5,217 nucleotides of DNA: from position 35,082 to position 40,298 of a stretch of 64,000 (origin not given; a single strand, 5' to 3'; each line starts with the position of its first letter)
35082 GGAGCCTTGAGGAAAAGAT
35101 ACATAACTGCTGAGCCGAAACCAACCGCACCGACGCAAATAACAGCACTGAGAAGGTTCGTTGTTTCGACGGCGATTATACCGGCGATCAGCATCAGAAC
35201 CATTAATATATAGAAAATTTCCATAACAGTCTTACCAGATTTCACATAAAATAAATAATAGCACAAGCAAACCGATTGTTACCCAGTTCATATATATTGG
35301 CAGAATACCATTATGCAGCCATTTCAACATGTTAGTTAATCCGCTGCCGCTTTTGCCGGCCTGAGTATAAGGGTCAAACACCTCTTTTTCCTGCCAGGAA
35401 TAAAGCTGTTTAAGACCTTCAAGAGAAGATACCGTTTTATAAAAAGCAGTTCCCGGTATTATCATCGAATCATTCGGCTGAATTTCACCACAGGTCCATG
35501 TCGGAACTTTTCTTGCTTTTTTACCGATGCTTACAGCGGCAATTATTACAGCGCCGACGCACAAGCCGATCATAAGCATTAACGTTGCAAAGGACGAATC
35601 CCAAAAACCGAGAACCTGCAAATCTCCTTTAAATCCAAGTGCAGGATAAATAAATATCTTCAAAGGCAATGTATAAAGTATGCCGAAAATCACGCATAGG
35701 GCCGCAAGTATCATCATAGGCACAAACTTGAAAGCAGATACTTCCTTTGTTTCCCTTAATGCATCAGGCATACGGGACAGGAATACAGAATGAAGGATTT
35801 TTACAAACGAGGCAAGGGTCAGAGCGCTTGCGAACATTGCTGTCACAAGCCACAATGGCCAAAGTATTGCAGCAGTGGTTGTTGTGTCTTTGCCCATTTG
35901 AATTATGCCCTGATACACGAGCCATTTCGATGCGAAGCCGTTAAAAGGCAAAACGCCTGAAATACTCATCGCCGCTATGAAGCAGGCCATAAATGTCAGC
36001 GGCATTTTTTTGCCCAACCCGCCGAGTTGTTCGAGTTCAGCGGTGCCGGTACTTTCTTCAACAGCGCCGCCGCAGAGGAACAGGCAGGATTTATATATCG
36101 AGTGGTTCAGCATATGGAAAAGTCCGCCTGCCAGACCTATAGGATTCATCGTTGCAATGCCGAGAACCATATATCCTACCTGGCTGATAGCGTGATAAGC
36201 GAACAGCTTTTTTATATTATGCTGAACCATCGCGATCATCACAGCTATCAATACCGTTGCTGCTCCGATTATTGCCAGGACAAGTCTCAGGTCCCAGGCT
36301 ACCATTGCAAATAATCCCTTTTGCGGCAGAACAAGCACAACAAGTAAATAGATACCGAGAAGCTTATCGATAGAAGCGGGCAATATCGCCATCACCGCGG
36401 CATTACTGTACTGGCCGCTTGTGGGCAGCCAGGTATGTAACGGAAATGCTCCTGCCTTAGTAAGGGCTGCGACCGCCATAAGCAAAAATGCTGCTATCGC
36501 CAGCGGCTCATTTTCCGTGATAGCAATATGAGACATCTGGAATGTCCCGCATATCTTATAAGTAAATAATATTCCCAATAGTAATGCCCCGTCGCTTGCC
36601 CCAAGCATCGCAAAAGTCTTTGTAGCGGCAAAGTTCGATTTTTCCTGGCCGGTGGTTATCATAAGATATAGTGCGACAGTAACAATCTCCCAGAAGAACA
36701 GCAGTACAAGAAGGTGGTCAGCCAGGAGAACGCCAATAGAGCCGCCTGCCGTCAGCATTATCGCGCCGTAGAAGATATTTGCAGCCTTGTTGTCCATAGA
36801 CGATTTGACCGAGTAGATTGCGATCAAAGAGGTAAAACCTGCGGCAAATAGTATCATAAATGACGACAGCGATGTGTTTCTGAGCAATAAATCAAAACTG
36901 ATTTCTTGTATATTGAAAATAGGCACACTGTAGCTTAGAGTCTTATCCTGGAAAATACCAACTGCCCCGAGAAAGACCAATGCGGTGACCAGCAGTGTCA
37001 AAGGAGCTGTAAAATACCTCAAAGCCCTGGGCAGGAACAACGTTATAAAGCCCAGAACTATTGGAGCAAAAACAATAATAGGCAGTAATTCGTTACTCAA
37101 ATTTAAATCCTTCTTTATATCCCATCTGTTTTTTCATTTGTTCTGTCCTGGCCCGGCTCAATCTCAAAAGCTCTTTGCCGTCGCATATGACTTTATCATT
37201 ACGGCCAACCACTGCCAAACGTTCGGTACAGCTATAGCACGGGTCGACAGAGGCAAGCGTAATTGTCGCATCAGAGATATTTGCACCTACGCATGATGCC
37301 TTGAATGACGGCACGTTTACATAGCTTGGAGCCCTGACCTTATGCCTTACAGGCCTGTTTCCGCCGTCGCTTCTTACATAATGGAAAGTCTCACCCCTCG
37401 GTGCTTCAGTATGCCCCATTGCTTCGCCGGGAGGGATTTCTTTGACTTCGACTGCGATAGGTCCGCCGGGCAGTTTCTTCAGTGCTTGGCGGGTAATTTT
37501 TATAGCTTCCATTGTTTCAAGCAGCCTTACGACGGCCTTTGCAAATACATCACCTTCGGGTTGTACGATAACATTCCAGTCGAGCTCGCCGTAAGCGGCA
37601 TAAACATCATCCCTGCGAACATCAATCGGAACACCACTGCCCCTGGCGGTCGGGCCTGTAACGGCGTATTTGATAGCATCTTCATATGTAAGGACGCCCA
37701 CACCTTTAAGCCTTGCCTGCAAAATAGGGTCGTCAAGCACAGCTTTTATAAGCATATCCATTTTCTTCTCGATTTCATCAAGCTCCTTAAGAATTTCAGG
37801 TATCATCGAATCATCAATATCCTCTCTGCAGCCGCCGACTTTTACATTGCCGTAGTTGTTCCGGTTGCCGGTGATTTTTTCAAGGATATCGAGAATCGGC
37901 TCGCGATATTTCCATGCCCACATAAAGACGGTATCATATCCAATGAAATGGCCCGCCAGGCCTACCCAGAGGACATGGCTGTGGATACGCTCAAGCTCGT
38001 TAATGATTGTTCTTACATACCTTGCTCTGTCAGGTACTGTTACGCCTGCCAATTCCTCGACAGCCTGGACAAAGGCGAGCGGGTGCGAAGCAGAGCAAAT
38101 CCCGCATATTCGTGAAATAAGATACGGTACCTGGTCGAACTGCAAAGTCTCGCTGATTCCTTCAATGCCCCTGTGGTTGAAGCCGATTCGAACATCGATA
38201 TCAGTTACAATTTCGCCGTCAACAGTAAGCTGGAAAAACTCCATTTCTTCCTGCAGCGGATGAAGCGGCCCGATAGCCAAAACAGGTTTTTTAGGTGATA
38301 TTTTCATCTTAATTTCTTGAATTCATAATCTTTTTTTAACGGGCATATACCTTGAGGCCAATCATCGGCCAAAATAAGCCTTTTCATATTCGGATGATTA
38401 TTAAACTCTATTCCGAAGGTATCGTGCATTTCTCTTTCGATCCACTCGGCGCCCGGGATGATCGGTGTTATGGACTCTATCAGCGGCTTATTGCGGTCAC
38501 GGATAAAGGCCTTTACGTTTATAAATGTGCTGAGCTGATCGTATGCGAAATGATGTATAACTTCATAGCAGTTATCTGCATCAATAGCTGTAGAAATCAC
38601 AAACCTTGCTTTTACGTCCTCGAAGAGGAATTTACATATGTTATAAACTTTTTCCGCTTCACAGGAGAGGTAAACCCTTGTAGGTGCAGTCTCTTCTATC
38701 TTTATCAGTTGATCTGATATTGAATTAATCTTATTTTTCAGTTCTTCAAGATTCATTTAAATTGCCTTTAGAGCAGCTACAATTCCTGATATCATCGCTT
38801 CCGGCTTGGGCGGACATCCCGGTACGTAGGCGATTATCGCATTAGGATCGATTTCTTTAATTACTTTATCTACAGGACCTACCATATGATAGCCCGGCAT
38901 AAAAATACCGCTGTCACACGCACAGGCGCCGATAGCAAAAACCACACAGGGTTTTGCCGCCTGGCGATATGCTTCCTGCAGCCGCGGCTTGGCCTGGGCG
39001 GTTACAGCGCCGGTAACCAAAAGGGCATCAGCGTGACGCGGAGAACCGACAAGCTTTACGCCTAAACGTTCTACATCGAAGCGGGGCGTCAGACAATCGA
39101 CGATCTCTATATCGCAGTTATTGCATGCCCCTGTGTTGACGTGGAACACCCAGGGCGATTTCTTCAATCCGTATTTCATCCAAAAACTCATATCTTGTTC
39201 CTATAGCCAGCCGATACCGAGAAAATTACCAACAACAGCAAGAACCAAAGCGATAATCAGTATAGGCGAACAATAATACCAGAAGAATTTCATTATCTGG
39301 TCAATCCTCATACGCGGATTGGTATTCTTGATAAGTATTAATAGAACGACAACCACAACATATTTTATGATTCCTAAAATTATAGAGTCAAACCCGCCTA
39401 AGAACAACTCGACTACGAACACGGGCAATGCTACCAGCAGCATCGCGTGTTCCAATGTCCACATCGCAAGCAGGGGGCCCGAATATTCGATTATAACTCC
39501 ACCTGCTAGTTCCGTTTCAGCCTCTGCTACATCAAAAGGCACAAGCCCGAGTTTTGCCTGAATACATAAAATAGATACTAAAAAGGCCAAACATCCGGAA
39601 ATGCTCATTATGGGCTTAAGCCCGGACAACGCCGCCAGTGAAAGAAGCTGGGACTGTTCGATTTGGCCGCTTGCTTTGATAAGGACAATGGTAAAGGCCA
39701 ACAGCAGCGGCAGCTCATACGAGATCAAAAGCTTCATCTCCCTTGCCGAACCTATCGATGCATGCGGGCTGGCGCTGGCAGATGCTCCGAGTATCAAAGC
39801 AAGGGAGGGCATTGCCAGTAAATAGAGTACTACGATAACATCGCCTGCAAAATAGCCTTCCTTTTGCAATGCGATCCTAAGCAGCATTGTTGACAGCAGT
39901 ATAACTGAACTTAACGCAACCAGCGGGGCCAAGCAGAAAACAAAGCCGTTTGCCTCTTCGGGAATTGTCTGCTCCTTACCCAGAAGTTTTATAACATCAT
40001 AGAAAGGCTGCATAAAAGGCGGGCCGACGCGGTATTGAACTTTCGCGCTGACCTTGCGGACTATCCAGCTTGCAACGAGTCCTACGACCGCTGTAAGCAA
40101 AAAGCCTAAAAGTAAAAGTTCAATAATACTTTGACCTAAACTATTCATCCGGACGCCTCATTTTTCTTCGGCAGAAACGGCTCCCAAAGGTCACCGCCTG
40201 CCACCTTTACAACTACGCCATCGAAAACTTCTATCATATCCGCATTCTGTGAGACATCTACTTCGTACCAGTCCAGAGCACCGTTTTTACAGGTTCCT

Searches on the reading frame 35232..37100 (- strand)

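Call 59: search_protein_families(library=pfam, proteins=[window:35232-37100:-], max_evalue=0.00001)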
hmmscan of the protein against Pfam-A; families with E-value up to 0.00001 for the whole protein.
window:35232-37100:- (622 aa): 1 family
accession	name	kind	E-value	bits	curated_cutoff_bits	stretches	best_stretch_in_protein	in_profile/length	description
PF00361.26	Proton_antipo_M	-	1.7e-53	182.2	21.5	1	127-410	1-286/294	NADH:quinone oxidoreductase/Mrp antiporter, TM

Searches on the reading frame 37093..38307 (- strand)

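Call 59: search_protein_families(library=pfam, proteins=[window:37093-38307:-], max_evalue=0.00001)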
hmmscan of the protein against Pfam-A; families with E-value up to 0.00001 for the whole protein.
window:37093-38307:- (404 aa): 2 families
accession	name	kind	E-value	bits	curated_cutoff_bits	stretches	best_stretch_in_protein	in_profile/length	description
PF00346.24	Complex1_49kDa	-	9.2e-71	238.5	24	2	122-290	2-170/271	Respiratory-chain NADH dehydrogenase, 49 Kd subunit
PF00374.24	NiFeSe_Hases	-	3.6e-15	56.3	25.8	1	46-114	1-69/508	Nickel-dependent hydrogenase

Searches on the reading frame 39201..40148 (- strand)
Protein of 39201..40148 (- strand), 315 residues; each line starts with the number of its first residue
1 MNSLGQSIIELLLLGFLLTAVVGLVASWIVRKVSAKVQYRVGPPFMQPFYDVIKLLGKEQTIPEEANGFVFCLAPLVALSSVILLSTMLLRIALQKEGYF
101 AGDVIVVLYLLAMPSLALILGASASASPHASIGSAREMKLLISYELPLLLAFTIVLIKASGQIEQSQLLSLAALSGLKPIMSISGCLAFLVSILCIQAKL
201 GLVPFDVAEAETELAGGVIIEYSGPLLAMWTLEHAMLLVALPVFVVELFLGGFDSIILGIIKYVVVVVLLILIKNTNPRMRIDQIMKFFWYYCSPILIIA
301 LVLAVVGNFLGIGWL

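Call 59: search_protein_families(library=pfam, proteins=[window:39201-40148:-], max_evalue=0.00001)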
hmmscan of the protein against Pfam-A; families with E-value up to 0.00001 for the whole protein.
window:39201-40148:- (315 aa): 1 family
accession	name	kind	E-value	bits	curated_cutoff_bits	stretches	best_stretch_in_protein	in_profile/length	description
PF00146.26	NADHdh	-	6.4e-62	210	27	1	13-304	5-297/298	NADH dehydrogenase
